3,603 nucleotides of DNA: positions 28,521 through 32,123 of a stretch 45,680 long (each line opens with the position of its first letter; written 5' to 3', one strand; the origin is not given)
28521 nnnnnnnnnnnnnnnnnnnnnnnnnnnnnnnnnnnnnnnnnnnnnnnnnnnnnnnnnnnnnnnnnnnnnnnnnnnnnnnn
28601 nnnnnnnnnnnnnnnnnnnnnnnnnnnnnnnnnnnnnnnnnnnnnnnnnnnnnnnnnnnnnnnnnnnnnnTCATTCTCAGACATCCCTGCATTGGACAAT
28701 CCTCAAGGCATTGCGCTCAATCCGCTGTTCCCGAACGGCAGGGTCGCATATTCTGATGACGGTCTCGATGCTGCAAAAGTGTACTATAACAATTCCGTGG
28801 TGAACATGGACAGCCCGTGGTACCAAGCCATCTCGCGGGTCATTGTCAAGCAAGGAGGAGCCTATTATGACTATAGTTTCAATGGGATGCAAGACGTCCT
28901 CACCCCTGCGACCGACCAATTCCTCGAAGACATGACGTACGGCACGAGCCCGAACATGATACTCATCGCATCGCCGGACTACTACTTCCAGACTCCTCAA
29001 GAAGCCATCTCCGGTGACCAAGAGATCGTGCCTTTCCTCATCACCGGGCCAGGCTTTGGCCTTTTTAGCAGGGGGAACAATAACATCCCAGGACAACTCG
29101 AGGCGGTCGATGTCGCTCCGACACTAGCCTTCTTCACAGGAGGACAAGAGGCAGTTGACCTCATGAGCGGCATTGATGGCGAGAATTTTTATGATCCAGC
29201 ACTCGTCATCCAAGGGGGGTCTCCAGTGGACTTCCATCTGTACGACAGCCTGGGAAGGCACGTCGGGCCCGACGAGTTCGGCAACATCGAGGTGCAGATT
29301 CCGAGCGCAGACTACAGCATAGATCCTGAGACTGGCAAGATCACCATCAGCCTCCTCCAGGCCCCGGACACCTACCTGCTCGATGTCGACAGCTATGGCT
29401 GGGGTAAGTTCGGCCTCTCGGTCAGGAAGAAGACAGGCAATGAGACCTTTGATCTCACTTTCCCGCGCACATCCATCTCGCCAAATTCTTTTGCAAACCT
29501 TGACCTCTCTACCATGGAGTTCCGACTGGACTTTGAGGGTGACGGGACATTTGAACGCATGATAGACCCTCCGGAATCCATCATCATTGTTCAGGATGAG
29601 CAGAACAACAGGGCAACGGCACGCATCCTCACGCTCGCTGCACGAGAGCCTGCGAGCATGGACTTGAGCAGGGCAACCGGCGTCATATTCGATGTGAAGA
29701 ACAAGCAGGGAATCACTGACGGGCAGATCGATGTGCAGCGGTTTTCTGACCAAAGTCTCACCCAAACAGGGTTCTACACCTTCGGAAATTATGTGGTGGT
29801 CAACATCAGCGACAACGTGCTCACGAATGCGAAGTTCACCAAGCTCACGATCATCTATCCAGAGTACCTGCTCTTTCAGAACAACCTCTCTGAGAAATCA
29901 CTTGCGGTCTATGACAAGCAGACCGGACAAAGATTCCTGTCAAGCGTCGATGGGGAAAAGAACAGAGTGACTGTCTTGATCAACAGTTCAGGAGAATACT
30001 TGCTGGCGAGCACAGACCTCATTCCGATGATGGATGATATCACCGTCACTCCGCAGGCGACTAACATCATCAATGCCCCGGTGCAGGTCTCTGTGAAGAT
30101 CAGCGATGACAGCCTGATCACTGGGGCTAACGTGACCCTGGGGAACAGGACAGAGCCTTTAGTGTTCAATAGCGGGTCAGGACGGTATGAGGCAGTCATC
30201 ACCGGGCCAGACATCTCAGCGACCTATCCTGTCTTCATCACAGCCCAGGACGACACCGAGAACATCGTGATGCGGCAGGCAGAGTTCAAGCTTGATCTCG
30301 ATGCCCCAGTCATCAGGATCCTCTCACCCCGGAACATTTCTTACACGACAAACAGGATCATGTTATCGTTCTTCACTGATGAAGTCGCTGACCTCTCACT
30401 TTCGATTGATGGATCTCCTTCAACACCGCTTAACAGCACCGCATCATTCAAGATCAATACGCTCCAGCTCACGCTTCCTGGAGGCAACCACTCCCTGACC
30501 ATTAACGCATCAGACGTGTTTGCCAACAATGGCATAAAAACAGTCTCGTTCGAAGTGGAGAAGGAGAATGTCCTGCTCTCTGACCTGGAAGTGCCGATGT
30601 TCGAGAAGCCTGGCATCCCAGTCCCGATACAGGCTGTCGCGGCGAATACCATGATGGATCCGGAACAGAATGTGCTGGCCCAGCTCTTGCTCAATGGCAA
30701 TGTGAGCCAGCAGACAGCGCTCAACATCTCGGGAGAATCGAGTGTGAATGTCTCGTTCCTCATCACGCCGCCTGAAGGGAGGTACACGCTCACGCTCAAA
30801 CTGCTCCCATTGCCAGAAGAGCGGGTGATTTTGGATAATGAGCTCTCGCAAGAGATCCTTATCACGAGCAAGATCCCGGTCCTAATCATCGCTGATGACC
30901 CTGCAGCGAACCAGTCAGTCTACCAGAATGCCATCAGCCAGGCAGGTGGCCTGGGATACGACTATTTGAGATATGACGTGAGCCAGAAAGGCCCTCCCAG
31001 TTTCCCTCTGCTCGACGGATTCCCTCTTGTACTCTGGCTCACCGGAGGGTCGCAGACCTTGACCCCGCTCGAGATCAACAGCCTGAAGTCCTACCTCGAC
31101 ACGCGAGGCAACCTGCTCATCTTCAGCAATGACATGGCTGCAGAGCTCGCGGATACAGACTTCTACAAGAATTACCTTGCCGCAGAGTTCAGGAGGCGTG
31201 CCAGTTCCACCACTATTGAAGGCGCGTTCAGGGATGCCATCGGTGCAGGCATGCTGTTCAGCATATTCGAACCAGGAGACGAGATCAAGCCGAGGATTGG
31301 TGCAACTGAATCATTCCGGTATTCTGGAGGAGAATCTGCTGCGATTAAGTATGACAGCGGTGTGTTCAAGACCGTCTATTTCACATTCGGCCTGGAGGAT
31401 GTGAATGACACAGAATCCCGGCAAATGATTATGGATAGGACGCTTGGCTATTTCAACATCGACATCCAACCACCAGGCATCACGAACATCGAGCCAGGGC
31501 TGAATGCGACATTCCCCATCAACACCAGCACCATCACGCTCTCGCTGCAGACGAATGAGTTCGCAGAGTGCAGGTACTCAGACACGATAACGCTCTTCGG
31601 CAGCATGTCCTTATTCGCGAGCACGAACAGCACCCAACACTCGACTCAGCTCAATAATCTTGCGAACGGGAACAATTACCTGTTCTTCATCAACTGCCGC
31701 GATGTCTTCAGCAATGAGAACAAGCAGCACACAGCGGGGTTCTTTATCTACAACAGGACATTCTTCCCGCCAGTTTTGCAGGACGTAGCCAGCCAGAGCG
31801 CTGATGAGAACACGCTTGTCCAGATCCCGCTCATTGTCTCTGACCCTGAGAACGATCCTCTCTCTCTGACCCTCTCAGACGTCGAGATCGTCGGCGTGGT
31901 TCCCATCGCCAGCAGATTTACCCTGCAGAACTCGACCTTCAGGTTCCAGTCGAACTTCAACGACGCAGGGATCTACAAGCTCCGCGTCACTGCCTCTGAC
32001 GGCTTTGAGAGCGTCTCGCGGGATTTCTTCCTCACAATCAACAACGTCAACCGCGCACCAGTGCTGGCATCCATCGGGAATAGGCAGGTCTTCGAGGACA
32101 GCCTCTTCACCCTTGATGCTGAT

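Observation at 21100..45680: Co-directional secretome island of more than 24 kb: chaperone-like lipoprotein plus three giant multidomain surface proteins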

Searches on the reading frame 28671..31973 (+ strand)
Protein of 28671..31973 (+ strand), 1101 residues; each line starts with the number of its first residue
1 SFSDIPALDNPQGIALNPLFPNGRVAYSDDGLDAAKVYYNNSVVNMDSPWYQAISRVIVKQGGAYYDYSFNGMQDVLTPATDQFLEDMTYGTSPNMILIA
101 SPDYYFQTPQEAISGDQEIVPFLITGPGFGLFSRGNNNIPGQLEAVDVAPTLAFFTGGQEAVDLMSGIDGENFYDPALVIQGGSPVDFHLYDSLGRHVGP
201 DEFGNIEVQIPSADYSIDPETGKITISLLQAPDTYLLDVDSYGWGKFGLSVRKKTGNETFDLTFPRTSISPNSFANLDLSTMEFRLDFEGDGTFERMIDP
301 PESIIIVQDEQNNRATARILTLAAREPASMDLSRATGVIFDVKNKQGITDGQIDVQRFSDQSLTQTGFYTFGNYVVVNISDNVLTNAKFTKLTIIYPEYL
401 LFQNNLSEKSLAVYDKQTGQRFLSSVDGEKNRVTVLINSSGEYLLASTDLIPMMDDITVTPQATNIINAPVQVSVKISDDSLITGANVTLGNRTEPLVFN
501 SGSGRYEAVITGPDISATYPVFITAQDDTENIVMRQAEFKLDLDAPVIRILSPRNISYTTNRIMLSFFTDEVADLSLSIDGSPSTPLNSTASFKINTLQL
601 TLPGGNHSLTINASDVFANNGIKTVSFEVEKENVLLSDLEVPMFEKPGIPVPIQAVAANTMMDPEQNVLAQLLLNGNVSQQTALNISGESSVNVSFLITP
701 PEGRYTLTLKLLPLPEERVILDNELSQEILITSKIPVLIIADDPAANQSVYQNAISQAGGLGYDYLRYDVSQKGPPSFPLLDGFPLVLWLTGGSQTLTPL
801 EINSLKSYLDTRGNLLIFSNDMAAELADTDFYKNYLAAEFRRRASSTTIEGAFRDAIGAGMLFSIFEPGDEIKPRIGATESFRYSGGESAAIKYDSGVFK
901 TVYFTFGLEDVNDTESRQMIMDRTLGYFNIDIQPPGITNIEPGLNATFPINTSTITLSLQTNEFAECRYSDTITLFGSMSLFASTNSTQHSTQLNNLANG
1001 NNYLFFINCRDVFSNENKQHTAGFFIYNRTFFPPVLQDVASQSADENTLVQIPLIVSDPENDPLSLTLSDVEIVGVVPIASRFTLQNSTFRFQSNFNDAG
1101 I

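Call 37: search_protein_families(library=ncbifam, proteins=[window:28671-31973:+], max_evalue=0.05)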
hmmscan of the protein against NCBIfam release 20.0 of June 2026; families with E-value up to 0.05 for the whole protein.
window:28671-31973:+ (1101 aa): 0 families

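Call 56: find_related_loci(query=A4, collection=metagenome_contigs, flank=10000)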
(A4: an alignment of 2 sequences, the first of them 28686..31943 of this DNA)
Query A4 (1086 aa) in metagenome_contigs; peptide patterns used: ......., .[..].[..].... (x = any residue, [..] = any of these).
299 stretches matched a pattern, but none encodes a relative of the query by tblastn (E <= 1e-3).

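Call 86: search_protein_representatives(protein=window:28686-31943:+)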
Query: 1086 residues. Proteins with E-value up to 0.001 (for the whole library): 2745; up to 1e-10: 653; up to 1e-30: 68. The best 150 are listed.
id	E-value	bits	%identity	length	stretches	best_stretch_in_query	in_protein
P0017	0.0e+00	1225.2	52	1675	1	1-1085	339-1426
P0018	0.0e+00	1185.6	51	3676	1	2-1084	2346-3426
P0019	0.0e+00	1152.4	48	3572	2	3-1083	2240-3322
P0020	2.3e-291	985.9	44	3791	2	4-1085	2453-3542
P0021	1.6e-213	728.2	38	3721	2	10-1085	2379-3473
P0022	1.7e-191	655.3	51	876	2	468-1080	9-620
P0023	1.7e-155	536.1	34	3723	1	7-1084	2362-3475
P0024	6.3e-155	534.2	33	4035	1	25-1086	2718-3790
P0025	5.4e-152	524.5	51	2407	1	3-508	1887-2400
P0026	1.3e-148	513.3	34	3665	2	85-1085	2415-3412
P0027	9.6e-146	503.8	35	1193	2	141-1085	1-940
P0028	5.0e-140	484.9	34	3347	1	44-1084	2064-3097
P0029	2.4e-133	462.8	34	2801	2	99-1085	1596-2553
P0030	4.6e-123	428.7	31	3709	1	36-1085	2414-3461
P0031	6.0e-102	358.9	52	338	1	720-1047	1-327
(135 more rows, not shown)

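Call 87: find_encoding_contigs(protein=P0020, flank=6000, max_places=2)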
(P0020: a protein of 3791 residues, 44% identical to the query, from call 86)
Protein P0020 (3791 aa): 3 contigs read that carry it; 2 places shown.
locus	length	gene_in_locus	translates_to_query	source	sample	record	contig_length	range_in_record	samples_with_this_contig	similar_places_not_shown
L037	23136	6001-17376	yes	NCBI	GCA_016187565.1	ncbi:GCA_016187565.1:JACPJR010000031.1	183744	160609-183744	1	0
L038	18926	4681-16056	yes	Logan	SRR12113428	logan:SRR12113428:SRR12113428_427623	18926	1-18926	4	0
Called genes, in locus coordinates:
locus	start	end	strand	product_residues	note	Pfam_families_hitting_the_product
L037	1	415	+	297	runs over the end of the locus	PF01207:Dus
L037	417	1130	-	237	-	PF01978:TrmB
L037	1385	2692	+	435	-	PF27217:AF_0155 (weak), PF00731:AIRC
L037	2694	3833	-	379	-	-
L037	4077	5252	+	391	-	PF00438:S-AdoMet_synt_N, PF02772:S-AdoMet_synt_M, PF02773:S-AdoMet_synt_C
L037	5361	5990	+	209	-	-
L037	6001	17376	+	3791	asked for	PF17803:Cadherin_4 (faint), PF00754:F5_F8_type_C, PF22633:F5_F8_type_C_2, PF00082:Peptidase_S8, PF17963:Big_9 (faint), PF01663:Phosphodiest, PF05345:He_PIG (faint)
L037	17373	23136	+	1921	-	PF22544:HYDIN_VesB_CFA65-like_Ig (faint), PF01839:FG-GAP (faint), PF13517:FG-GAP_3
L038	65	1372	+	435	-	PF27217:AF_0155 (weak), PF00731:AIRC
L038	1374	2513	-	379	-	-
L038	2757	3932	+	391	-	PF00438:S-AdoMet_synt_N, PF02772:S-AdoMet_synt_M, PF02773:S-AdoMet_synt_C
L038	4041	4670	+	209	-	-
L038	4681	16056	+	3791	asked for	PF17803:Cadherin_4 (faint), PF00754:F5_F8_type_C, PF22633:F5_F8_type_C_2, PF00082:Peptidase_S8, PF17963:Big_9 (faint), PF01663:Phosphodiest, PF05345:He_PIG (faint)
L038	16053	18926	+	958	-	?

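Call 90: find_encoding_contigs(protein=P0030, flank=7000, max_places=2)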
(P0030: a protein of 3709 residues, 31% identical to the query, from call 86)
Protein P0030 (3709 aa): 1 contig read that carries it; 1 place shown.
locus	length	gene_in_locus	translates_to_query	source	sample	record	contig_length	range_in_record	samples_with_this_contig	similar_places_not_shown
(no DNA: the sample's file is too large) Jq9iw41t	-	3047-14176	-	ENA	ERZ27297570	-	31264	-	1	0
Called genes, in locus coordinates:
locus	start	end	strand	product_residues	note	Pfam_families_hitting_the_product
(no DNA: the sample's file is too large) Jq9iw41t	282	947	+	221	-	PF13624:SurA_N_3 (weak), PF09312:SurA_N (weak)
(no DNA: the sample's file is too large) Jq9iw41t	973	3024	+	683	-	PF05048:NosD, PF00082:Peptidase_S8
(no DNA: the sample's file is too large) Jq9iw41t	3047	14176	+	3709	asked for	PF00082:Peptidase_S8, PF01663:Phosphodiest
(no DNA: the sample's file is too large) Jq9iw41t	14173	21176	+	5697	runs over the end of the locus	?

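Call 91: find_encoding_contigs(protein=P0023, flank=7000, max_places=2)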
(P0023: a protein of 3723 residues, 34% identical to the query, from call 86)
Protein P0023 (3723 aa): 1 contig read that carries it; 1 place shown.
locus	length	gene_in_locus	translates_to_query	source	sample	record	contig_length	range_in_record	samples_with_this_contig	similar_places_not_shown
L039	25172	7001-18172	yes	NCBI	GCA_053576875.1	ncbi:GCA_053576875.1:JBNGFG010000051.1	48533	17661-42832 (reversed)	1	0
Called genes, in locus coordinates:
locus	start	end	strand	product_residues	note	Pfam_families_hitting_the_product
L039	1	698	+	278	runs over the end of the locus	PF02498:Bro-N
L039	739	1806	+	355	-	PF05175:MTS, PF06325:PrmA (faint), PF13649:Methyltransf_25 (weak)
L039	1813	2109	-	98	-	-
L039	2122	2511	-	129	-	PF07883:Cupin_2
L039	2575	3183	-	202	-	PF09335:VTT_dom (weak)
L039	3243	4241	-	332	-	PF04014:MazE_antitoxin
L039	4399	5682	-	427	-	PF00294:PfkB (weak)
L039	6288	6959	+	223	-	PF13623:SurA_N_2 (weak), PF13624:SurA_N_3, PF09312:SurA_N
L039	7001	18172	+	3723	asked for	PF02412:TSP_3, PF00082:Peptidase_S8, PF01663:Phosphodiest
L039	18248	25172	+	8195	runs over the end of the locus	?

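Call 92: search_protein_families(library=pfam, proteins=[L039:18248-25171:+, L039:6288-6959:+, L037:5361-5990:+], max_evalue=0.001)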
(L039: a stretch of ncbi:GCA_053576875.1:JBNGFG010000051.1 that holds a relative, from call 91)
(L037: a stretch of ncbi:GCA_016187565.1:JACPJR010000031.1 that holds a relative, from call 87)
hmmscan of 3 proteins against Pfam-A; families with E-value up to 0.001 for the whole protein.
L039:18248-25171:+ (2308 aa): 5 families
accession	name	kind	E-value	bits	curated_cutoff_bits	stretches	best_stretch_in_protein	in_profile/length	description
PF13517.12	FG-GAP_3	-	9.6e-54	180.3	26.9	10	1372-1431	1-60/61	FG-GAP-like repeat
PF07705.17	CARDB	-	1e-39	135.3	22.7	3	37-136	2-100/101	CARDB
PF00754.31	F5_F8_type_C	-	1.2e-15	58.2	28.2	1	550-670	5-122/127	F5/8 type C domain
PF01839.29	FG-GAP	-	9.6e-09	35.4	22.1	0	1925-1950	3-35/37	FG-GAP repeat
PF22544.2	HYDIN_VesB_CFA65-like_Ig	-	0.00097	19.8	25.5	0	2031-2078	52-98/100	HYDIN/CFA65/VesB-like, Ig-like domain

L039:6288-6959:+ (223 aa): 3 families
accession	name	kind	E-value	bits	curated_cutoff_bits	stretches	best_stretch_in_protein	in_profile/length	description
PF13624.11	SurA_N_3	-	7.4e-13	49.1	27.2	1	7-151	20-161/162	SurA-like N-terminal domain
PF09312.16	SurA_N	-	3.5e-07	30.8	30.8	1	67-151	33-117/118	SurA N-terminal domain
PF13623.11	SurA_N_2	-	3.1e-05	24.3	28.5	1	8-116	16-122/145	SurA-like N-terminal domain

L037:5361-5990:+ (209 aa): 1 family
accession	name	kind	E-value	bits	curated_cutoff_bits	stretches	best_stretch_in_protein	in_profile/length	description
PF13624.11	SurA_N_3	-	4.8e-05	23.7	27.2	1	77-142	93-161/162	SurA-like N-terminal domain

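Call 101: list_cluster_members(proteins=[P0018, P0020, P0021, P0023, P0024, P0026, P0028, P0030, P0017, P0029])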
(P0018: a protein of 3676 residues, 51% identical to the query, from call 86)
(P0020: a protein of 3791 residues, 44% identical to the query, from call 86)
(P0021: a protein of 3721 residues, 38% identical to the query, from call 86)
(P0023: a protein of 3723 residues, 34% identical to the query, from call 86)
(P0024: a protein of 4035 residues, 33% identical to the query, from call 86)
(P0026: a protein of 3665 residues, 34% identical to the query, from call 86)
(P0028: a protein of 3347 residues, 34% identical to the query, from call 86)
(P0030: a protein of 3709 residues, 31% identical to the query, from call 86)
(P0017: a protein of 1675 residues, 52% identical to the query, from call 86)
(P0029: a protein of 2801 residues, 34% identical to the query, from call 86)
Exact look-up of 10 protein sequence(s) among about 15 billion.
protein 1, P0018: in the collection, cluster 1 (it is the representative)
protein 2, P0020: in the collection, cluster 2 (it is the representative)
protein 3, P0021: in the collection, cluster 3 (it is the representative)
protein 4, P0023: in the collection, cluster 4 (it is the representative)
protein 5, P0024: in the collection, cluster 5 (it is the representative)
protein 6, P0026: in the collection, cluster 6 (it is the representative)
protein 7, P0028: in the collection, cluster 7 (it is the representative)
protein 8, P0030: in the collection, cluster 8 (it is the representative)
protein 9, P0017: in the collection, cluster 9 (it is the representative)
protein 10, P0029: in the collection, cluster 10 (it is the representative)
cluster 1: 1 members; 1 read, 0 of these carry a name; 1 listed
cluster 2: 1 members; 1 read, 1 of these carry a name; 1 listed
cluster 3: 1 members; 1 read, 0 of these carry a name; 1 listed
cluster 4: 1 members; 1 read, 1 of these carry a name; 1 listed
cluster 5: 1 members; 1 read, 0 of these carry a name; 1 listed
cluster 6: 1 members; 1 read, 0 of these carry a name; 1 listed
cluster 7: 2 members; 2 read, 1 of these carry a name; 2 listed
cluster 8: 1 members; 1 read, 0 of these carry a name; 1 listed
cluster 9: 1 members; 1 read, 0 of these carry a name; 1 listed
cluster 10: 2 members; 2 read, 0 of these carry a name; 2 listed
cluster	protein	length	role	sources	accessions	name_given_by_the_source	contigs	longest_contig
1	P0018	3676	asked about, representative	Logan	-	-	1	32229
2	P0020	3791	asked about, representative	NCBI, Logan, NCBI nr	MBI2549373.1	S8 family serine peptidase [Candidatus Woesearchaeota archaeon]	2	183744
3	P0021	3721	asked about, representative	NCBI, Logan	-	-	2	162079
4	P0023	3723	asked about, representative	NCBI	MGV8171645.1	MAG: S8 family serine peptidase [Candidatus Woesearchaeota archaeon]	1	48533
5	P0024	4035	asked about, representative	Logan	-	-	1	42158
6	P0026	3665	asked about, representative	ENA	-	-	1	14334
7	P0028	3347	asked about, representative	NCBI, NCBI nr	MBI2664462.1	S8 family serine peptidase [Candidatus Woesearchaeota archaeon]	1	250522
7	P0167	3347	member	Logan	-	-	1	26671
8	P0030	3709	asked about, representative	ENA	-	-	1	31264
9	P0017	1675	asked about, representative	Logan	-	-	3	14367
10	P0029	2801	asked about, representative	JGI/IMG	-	-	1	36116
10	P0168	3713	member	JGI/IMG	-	-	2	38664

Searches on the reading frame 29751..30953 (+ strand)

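Call 20: search_protein_families(library=pfam, proteins=[window:29751-30953:+], max_evalue=0.1)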
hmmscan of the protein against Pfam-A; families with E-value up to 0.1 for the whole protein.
window:29751-30953:+ (401 aa): 4 families
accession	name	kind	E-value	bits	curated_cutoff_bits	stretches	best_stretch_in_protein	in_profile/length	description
PF17957.7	Big_7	-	0.00013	22.9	24.1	0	186-251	1-70/70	Bacterial Ig domain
PF06443.16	SEF14_adhesin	-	0.0023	18.2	22.8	0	220-273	48-100/165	SEF14-like adhesin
PF13750.12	Big_3_3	-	0.0035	17.4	27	0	244-275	121-152/157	Bacterial Ig-like domain (group 3)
PF22361.2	IglE_N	-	0.016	16.1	26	1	298-349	21-72/84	IglE, N-terminal domain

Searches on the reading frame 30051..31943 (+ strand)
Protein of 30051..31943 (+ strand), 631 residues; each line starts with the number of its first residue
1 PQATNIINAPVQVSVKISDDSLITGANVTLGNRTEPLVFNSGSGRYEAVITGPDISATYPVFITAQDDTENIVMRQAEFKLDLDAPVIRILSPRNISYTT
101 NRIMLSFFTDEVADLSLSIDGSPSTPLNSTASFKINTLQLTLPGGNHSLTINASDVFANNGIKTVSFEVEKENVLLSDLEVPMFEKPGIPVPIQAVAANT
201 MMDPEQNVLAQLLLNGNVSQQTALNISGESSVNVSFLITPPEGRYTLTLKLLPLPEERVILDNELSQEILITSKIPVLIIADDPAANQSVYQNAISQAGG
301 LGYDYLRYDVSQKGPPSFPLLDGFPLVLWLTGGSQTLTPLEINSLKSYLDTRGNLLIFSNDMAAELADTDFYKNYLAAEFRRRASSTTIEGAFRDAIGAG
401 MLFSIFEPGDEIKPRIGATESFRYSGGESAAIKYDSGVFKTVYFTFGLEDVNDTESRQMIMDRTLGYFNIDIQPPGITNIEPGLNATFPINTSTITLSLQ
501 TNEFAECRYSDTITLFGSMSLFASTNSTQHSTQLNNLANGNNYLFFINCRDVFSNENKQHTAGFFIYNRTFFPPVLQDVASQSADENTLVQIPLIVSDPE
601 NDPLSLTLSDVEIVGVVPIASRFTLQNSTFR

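Call 72: search_solved_structures(query=A10, max_evalue=1)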
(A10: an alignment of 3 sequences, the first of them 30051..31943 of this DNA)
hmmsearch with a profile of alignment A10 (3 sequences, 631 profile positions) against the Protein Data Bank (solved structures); distinct sequences matched with E-value up to 1: 0.

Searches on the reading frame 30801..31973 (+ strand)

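Call 20: search_protein_families(library=pfam, proteins=[window:30801-31973:+], max_evalue=0.1)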
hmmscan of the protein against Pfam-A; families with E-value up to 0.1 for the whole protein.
window:30801-31973:+ (391 aa): 2 families
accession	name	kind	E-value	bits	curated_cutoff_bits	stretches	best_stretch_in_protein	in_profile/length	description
PF17963.7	Big_9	-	0.024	15.9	23.6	0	323-383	3-59/89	Bacterial Ig domain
PF09822.16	ABC_transp_aux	-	0.053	13.2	34.7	0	66-118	43-89/288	ABC-type uncharacterized transport system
